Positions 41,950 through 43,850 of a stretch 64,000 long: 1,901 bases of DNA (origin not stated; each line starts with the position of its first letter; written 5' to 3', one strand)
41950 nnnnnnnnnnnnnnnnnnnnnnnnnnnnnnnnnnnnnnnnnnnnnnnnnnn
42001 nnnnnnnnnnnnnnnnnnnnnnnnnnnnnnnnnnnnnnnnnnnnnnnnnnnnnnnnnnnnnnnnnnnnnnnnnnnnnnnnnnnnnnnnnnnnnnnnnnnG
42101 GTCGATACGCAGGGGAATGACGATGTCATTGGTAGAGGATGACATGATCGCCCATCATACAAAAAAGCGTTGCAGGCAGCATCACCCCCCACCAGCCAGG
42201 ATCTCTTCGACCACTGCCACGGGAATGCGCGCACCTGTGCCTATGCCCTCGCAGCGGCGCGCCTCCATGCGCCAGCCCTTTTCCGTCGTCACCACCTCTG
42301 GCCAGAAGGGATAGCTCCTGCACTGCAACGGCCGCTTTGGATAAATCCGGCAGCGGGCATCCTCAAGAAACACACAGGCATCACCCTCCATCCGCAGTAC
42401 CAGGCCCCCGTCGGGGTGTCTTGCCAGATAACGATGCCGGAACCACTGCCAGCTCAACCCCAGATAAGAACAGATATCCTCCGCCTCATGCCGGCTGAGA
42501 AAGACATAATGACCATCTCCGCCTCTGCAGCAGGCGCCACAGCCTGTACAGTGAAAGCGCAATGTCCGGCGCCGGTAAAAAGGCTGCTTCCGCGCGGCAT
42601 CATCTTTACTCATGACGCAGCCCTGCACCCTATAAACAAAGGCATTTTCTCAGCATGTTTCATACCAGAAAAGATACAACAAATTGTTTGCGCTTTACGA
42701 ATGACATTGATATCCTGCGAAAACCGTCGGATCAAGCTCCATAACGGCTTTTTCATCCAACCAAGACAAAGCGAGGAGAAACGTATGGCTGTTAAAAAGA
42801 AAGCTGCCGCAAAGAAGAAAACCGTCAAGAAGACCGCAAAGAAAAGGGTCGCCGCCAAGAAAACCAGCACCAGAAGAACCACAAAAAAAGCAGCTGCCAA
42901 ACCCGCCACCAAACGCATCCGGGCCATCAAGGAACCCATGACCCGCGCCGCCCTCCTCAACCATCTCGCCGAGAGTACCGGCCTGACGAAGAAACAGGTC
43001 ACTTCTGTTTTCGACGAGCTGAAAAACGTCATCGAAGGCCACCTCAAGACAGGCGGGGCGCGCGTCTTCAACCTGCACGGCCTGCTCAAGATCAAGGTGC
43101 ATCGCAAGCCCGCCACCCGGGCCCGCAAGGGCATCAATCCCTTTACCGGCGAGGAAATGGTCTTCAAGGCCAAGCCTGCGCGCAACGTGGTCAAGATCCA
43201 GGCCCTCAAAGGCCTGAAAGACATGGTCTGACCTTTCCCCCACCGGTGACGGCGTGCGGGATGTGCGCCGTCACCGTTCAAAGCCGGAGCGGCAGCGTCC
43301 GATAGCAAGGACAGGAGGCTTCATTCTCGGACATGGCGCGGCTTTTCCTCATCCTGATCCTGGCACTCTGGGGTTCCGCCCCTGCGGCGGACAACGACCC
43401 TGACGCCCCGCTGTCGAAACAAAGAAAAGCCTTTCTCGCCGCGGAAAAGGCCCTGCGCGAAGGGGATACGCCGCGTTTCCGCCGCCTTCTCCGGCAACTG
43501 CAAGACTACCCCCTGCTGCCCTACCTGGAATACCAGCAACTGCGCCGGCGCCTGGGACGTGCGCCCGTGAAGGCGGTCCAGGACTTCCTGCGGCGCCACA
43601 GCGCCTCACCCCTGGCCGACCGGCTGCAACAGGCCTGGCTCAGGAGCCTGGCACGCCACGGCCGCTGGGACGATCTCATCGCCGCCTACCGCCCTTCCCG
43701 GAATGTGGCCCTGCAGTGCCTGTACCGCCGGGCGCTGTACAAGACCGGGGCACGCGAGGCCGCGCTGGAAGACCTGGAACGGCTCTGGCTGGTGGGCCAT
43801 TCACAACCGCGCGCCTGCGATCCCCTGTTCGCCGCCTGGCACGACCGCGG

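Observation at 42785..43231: HU-fold nucleoid protein carrying an N-terminal histone-H1-like Lys/Ala repeat tail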

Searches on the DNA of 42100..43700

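Call 66: search_rna_families(source=window, start=42100, end=43700, threshold=evalue, max_evalue=1)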
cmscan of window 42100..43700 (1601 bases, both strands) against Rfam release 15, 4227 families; matches with E-value up to 1: 1.
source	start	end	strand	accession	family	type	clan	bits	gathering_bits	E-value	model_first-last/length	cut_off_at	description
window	42514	42574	+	RF01973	H19_2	Gene; lncRNA;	-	14.9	50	0.83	1-69/69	no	H19 conserved region 2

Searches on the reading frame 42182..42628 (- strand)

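Call 63: search_protein_families(library=pfam, proteins=[window:42182-42628:-], max_evalue=0.00001)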
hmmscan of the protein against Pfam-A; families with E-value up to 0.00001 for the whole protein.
window:42182-42628:- (148 aa): 1 family
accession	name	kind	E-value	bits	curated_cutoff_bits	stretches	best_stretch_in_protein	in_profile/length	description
PF03692.20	CxxCxxCC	-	7.4e-12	46.2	23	1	26-120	1-78/85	Putative zinc- or iron-chelating domain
